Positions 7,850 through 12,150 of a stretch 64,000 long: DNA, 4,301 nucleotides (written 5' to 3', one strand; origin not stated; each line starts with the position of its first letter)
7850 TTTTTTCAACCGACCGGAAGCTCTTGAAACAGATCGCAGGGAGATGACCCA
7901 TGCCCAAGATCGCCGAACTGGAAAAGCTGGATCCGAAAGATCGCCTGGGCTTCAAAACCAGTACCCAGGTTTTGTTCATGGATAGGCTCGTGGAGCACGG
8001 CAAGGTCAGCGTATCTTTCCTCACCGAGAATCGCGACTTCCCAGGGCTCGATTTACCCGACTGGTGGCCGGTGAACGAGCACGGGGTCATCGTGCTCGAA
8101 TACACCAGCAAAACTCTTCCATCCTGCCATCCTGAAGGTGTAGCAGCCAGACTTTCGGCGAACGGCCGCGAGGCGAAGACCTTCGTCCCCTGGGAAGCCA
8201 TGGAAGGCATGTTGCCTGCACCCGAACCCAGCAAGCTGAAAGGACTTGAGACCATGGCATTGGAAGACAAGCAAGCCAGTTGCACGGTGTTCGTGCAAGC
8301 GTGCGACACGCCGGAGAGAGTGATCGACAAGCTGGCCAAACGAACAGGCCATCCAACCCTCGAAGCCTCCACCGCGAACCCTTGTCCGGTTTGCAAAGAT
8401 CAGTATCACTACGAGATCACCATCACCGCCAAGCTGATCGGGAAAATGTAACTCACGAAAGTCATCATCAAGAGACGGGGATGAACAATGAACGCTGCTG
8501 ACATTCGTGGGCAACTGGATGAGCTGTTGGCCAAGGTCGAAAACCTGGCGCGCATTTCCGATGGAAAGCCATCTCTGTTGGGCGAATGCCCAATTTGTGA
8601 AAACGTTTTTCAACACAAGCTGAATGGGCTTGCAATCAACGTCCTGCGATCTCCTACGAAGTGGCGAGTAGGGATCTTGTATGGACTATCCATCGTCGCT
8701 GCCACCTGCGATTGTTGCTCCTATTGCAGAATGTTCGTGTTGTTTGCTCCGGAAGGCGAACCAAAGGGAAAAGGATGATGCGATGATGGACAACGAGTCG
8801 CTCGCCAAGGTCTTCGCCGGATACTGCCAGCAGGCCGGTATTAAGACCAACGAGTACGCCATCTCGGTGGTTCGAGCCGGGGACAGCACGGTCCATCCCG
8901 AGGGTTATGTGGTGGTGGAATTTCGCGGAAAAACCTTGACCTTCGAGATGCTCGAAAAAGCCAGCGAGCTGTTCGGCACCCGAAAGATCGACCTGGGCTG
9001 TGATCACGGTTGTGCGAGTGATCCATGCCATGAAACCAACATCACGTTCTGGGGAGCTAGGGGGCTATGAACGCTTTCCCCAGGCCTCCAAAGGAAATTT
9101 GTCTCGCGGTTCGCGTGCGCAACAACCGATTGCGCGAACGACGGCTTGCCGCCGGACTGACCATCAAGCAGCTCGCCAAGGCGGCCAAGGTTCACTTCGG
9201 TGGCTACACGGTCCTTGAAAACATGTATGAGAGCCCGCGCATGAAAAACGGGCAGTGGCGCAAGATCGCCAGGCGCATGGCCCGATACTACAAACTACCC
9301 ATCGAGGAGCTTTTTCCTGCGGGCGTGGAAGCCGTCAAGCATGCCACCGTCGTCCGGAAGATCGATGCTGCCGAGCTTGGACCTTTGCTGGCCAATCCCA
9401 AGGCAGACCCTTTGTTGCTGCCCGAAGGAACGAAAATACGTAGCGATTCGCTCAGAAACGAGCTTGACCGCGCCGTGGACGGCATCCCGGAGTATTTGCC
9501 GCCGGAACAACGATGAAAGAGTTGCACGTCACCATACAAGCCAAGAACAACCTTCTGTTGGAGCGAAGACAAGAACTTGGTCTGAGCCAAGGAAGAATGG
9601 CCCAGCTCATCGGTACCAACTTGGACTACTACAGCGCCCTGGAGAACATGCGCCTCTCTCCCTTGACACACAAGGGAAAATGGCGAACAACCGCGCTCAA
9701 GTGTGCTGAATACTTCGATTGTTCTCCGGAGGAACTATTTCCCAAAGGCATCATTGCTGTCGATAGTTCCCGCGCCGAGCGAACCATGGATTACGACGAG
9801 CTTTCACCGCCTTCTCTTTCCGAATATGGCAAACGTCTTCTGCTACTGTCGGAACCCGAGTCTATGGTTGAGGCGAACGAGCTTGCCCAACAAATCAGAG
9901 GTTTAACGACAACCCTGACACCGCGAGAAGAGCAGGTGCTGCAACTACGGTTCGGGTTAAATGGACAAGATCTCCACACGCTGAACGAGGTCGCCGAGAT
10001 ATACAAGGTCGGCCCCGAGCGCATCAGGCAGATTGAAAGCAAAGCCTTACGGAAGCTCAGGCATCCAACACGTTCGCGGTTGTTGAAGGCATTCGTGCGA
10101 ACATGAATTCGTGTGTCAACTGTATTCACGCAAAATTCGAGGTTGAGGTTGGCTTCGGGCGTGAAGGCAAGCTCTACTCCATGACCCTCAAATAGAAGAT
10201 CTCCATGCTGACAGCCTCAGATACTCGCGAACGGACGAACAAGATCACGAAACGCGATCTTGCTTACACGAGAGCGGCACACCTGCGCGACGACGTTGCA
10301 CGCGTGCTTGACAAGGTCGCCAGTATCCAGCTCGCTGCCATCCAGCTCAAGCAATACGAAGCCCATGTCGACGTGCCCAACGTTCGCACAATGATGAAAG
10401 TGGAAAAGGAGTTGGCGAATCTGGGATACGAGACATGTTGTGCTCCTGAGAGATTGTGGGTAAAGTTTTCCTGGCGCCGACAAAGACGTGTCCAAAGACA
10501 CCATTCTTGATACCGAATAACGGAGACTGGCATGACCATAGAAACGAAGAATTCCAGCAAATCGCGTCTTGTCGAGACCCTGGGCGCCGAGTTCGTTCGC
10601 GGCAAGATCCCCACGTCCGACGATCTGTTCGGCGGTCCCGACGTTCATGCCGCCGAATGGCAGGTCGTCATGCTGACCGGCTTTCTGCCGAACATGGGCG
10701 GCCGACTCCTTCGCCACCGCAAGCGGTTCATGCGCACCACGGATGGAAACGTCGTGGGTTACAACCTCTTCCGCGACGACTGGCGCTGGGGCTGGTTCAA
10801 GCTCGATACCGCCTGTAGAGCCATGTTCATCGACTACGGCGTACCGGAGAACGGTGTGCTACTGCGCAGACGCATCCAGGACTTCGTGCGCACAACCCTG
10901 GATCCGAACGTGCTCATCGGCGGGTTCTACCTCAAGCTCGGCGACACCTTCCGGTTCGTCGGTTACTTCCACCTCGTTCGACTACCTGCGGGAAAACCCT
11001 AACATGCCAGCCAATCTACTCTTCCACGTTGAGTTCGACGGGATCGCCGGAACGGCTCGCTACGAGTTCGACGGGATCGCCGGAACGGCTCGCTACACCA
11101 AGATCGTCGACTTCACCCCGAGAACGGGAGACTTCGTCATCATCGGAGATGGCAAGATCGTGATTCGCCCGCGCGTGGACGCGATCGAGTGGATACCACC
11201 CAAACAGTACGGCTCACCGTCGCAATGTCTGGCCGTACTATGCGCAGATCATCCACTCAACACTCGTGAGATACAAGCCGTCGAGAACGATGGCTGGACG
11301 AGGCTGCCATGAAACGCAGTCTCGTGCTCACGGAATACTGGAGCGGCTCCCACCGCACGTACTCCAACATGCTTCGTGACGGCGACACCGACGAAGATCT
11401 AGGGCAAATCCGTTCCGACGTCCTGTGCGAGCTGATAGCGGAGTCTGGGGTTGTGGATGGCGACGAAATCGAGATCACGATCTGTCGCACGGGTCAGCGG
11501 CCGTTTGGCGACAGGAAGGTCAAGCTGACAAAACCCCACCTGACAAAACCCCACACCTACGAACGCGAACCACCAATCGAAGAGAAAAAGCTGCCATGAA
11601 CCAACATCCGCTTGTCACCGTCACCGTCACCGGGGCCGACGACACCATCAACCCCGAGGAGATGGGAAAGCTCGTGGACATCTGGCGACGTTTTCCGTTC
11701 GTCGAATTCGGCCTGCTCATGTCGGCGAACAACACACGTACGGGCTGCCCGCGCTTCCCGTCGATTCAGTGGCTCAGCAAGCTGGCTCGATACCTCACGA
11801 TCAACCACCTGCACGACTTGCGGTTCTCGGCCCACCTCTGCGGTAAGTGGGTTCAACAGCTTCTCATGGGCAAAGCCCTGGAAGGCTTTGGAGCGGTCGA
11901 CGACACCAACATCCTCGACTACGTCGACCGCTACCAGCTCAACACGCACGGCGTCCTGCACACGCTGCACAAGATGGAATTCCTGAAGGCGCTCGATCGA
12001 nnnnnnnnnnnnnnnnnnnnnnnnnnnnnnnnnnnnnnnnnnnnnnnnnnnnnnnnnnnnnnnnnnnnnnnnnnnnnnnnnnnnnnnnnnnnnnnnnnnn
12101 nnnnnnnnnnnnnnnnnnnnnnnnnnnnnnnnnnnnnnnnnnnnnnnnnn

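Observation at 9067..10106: Phage protein carrying a near-canonical sigma-70 region-4 domain on an unrelated HTH scaffold, preceded by a paralogue of that scaffold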

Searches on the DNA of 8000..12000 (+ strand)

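Call 7: search_dna_similar(query=window:8000-12000:+, collection=phages, mode=near)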
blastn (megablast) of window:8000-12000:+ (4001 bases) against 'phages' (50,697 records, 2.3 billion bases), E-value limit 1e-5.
No match.

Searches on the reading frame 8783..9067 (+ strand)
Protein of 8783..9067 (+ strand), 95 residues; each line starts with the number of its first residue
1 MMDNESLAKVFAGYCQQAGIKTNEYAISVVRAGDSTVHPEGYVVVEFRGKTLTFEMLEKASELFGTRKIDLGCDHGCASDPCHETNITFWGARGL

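Call 38: search_protein_families(library=pfam, proteins=[window:8783-9067:+], max_evalue=0.01)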
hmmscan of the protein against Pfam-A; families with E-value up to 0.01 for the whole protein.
window:8783-9067:+ (95 aa): 0 families

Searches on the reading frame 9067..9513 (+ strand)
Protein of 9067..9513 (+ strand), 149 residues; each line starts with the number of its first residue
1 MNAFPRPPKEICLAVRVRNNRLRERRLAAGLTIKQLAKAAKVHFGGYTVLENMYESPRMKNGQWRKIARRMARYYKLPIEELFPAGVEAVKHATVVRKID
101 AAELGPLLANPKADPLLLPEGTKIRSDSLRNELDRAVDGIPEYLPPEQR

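Call 3: search_protein_families(library=pfam, proteins=[window:9067-9513:+], max_evalue=1)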
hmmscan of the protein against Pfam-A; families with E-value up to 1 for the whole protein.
window:9067-9513:+ (149 aa): 4 families
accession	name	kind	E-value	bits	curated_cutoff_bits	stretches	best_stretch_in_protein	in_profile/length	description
PF01381.28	HTH_3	-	1.5e-05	25.4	23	1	22-60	1-39/55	Helix-turn-helix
PF13560.12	HTH_31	-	0.00025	21.7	27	1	21-80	5-59/64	Helix-turn-helix domain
PF13413.12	HTH_25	-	0.031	14.5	24.6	1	21-43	1-23/62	Helix-turn-helix domain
PF12844.13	HTH_19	-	0.076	13.4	30.2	1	20-83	2-59/64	Helix-turn-helix domain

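Call 4: search_protein_families(library=phrogs, proteins=[window:9067-9513:+], max_evalue=0.01)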
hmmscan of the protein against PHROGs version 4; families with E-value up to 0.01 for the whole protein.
window:9067-9513:+ (149 aa): 1 family
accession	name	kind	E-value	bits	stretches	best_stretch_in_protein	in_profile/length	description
phrog_3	-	transcription regulation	3e-05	25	1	20-88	91-153/430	transcriptional repressor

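Call 5: search_protein_families(library=ncbifam, proteins=[window:9067-9513:+], max_evalue=1)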
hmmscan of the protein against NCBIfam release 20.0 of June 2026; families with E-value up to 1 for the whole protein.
window:9067-9513:+ (149 aa): 1 family
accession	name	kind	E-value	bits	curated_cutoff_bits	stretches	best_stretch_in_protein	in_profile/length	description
NF041951.1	phage_RstR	subfamily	0.095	13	80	1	20-69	5-52/108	RstR family transcriptional repressor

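Call 45: search_protein_representatives(protein=window:9067-9513:+)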
Query: 149 residues. Proteins with E-value up to 0.001 (for the whole library): 789; up to 1e-10: 224; up to 1e-30: 1. The best 150 are listed.
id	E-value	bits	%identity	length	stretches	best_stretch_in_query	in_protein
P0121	1.5e-33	132.3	55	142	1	9-139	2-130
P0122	5.9e-21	91.4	42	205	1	12-142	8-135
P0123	6.6e-21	91.2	44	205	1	10-125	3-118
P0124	2.4e-20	89.4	46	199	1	9-132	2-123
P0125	4.3e-20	88.6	43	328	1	9-138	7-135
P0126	1.4e-19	86.9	48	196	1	9-116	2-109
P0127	2.9e-19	85.9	42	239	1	9-142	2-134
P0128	1.4e-18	83.7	39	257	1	9-142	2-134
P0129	2.1e-18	83.1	39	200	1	9-121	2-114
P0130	2.4e-18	82.9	44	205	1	9-130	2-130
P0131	2.9e-18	82.7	44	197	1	9-120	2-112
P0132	4.1e-18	82.2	42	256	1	7-126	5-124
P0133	6.6e-18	81.5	44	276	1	9-125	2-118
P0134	8.7e-18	81.1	48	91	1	54-137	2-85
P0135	1.8e-17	80.0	48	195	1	9-110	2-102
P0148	2.1e-16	76.6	40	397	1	9-133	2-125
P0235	7.8e-13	65.0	38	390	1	9-149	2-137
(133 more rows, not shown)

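Call 78: predict_structure(alignment_id=A2)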
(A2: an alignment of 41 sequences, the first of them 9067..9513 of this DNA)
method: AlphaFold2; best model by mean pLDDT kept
length: 149 residues; sequences in the alignment: 41
mean_pLDDT: 87.4   pTM: 0.66
mean pLDDT of the five models: 87.4, 86.4, 86.5, 86.4, 86.3
residues with pLDDT >= 90: 93; 70-90: 36; 50-70: 9; < 50: 11
segments of 3 or more residues with pLDDT < 50: 115-125
pLDDT, mean of each block of 10 residues (from residue 1): 83 95 98 98 98 98 98 98 97 95 85 51 59 81 74
secondary structure, 60 per line:
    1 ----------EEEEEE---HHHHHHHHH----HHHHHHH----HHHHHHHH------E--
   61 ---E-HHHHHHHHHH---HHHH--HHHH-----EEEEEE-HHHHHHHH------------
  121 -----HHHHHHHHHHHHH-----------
elements in order: E11-16 H20-28 H33-39 H44-51 H66-75 H79-82 H85-88 E94-99 H101-108 H126-138

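Call 104: search_protein_families(library=pfam, proteins=[P0148, P0235], max_evalue=0.01)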
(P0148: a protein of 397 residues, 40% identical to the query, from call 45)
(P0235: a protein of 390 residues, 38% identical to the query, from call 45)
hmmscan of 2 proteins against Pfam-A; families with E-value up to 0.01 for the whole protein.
P0148 (397 aa): 3 families
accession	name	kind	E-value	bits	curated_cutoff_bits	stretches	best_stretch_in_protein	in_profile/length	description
PF12844.13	HTH_19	-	0.00026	21.2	30.2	1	13-75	2-59/64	Helix-turn-helix domain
PF13560.12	HTH_31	-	0.0003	21.5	27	0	14-73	5-60/64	Helix-turn-helix domain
PF01381.28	HTH_3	-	0.00032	21.1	23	1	17-45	3-31/55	Helix-turn-helix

P0235 (390 aa): 3 families
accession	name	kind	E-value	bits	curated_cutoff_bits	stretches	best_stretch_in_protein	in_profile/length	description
PF04545.22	Sigma70_r4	-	9.9e-12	44.6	24.1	1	128-185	1-50/50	Sigma-70, region 4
PF01381.28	HTH_3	-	5.8e-07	29.9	23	1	16-48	2-34/55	Helix-turn-helix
PF13560.12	HTH_31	-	0.00022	21.9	27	1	14-73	5-60/64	Helix-turn-helix domain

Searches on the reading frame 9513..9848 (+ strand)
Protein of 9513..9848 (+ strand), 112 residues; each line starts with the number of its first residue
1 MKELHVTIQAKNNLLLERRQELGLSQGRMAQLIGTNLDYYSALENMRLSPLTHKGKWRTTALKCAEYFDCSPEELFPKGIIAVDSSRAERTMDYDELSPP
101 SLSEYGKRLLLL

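Call 76: search_dna_similar(query=window:9513-9848:+, collection=phages, mode=protein, max_evalue=0.01, max_rows=30)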
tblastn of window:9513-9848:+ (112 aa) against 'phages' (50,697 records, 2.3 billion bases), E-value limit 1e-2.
No match.
